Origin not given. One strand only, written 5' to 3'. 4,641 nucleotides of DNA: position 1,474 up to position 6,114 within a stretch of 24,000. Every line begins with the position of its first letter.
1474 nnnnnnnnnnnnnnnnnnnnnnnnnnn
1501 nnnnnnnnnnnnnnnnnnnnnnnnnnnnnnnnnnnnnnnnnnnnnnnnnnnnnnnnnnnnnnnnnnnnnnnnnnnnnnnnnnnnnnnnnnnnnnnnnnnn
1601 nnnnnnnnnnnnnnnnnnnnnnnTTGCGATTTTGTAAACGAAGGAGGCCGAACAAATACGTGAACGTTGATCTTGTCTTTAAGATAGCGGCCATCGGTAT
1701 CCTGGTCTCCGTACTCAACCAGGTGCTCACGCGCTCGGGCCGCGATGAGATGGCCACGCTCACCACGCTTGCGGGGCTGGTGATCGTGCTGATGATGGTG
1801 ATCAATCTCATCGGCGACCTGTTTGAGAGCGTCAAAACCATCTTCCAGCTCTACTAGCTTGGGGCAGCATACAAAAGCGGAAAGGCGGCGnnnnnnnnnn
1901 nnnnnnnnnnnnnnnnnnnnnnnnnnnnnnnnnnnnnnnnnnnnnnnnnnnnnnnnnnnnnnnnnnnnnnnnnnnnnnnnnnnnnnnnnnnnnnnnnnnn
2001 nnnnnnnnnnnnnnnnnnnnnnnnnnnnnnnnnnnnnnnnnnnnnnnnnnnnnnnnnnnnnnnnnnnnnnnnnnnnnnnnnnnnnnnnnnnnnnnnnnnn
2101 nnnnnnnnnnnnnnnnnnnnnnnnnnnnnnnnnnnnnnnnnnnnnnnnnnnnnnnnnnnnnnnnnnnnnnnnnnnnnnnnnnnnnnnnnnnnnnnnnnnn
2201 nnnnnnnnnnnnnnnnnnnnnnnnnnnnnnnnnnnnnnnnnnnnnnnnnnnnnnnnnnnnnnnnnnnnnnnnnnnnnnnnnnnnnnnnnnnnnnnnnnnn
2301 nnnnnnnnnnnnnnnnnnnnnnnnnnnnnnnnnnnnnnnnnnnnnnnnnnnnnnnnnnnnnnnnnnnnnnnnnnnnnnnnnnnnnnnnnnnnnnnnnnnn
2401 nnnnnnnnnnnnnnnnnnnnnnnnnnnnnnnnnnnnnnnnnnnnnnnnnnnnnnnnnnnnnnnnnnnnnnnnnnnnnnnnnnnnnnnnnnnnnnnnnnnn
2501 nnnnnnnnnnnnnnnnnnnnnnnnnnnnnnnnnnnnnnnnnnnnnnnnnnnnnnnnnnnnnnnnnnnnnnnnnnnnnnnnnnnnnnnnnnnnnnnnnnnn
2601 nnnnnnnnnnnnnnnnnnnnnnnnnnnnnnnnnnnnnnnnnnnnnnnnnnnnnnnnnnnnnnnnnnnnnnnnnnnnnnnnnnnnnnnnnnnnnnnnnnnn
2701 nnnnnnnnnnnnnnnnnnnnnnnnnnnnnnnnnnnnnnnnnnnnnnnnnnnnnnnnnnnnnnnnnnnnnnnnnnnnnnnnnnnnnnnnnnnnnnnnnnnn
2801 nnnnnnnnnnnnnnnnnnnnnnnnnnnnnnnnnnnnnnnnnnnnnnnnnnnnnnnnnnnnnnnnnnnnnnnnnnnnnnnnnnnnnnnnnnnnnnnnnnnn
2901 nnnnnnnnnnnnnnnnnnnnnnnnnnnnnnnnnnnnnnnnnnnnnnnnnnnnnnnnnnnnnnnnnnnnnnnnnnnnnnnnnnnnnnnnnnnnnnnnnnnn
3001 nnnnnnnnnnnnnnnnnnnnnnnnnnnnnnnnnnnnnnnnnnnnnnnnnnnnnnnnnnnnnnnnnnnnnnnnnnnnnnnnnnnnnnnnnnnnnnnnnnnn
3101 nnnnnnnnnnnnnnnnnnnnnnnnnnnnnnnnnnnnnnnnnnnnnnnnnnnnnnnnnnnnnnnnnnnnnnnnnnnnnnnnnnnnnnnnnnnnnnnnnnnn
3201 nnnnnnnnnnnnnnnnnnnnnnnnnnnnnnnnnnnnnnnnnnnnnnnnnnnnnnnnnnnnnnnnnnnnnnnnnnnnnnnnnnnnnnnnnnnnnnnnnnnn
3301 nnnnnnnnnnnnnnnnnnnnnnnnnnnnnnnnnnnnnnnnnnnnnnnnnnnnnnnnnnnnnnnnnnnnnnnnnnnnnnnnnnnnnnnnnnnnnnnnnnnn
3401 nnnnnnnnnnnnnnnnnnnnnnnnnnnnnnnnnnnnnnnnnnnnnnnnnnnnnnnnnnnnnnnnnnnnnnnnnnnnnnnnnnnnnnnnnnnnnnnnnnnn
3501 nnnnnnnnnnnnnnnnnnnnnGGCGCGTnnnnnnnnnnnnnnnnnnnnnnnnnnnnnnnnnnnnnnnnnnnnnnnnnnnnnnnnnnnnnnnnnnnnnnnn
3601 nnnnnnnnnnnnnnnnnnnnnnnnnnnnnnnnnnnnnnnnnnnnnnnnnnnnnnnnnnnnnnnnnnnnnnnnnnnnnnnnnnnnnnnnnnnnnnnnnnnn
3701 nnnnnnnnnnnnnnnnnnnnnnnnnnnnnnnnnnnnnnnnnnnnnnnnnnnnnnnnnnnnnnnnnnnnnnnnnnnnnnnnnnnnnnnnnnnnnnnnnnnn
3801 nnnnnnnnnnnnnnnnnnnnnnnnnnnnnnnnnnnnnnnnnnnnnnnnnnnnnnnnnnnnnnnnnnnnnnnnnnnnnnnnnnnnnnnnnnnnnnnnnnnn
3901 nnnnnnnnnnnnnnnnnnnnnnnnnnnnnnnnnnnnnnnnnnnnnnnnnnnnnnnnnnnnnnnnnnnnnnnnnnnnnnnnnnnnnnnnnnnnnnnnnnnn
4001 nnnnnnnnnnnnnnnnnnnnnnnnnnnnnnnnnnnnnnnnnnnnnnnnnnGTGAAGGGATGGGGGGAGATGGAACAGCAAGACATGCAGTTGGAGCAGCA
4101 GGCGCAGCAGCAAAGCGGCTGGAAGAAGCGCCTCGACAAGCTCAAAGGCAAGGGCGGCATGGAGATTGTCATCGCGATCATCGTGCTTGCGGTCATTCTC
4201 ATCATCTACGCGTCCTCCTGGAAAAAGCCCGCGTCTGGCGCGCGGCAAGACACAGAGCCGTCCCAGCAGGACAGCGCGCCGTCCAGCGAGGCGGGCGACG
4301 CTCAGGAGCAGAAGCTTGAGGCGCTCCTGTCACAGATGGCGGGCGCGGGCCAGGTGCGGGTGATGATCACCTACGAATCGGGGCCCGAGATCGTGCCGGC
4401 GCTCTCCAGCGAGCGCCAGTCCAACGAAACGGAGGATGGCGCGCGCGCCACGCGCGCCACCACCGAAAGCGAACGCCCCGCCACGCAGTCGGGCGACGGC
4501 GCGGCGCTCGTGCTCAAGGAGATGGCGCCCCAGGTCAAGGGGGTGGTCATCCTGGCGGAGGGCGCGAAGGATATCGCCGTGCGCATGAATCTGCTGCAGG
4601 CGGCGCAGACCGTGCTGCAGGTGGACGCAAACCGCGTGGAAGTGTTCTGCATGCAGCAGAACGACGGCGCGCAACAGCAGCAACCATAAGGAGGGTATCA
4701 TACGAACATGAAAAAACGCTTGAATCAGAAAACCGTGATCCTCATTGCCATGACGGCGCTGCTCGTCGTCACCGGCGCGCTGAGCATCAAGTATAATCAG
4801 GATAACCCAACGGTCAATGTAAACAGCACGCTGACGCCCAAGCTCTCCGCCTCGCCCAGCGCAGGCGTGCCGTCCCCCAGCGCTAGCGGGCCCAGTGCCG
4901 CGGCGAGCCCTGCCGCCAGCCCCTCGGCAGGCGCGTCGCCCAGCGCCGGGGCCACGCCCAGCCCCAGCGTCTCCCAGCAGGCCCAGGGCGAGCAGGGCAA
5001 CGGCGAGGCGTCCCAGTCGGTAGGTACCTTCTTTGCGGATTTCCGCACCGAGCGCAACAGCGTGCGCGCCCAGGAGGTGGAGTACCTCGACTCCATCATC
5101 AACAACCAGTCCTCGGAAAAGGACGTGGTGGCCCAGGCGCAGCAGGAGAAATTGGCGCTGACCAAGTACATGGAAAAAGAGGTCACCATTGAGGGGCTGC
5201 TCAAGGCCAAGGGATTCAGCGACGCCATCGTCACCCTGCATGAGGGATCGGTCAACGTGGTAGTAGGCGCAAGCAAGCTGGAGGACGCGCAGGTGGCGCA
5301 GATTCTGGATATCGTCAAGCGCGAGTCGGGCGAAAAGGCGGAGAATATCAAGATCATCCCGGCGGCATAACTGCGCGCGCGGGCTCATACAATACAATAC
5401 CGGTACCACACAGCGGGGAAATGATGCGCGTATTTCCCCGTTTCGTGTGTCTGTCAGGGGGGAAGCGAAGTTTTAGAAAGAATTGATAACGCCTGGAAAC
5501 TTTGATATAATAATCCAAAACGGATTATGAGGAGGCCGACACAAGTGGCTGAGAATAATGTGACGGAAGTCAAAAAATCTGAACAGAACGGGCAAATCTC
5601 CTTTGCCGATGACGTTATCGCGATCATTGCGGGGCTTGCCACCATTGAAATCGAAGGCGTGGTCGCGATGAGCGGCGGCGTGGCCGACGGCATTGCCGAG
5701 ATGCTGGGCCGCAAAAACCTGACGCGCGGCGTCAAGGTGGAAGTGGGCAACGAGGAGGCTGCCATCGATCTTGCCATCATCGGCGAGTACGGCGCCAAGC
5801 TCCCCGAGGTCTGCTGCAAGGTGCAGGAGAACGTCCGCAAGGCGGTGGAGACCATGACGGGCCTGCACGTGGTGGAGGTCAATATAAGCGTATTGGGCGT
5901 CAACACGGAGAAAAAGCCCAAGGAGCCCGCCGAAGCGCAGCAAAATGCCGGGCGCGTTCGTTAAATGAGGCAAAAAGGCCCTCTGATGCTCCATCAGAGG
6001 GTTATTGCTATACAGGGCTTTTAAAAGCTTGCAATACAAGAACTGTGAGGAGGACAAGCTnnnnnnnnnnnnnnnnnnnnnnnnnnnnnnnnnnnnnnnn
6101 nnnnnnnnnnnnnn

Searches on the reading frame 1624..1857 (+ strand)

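Call 34: search_protein_families(library=pfam, proteins=[window:1624-1857:+], max_evalue=0.01)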
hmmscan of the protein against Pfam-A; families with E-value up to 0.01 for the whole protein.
window:1624-1857:+ (77 aa): 1 family
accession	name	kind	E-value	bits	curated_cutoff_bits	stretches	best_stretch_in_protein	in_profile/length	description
PF06686.16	SpoIIIAC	-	6.3e-19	68.3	24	1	18-73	1-56/56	Stage III sporulation protein AC/AD protein family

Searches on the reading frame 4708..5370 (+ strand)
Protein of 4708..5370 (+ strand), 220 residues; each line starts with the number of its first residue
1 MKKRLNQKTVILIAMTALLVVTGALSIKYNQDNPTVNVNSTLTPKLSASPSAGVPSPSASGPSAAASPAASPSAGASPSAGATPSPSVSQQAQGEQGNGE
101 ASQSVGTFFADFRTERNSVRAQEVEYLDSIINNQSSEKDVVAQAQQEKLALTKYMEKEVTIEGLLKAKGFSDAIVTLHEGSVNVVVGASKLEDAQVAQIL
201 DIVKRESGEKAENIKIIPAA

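Call 31: search_protein_families(library=pfam, proteins=[window:4708-5370:+])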
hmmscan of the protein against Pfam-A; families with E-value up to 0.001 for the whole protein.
window:4708-5370:+ (220 aa): 2 families
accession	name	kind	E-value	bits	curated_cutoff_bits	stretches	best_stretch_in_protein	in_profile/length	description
PF12685.13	SpoIIIAH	-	3.5e-44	151.5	30.6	1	7-216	1-191/191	SpoIIIAH-like protein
PF04484.17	QWRF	-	0.00051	20.3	25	1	45-124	53-137/302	QWRF family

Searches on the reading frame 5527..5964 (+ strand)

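Call 34: search_protein_families(library=pfam, proteins=[window:5527-5964:+], max_evalue=0.01)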
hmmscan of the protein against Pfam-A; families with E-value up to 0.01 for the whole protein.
window:5527-5964:+ (145 aa): 1 family
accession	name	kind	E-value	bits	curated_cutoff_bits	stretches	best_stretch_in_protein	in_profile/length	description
PF03780.18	Asp23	-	5.6e-36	123.7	28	1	21-125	2-107/108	Asp23 family, cell envelope-related function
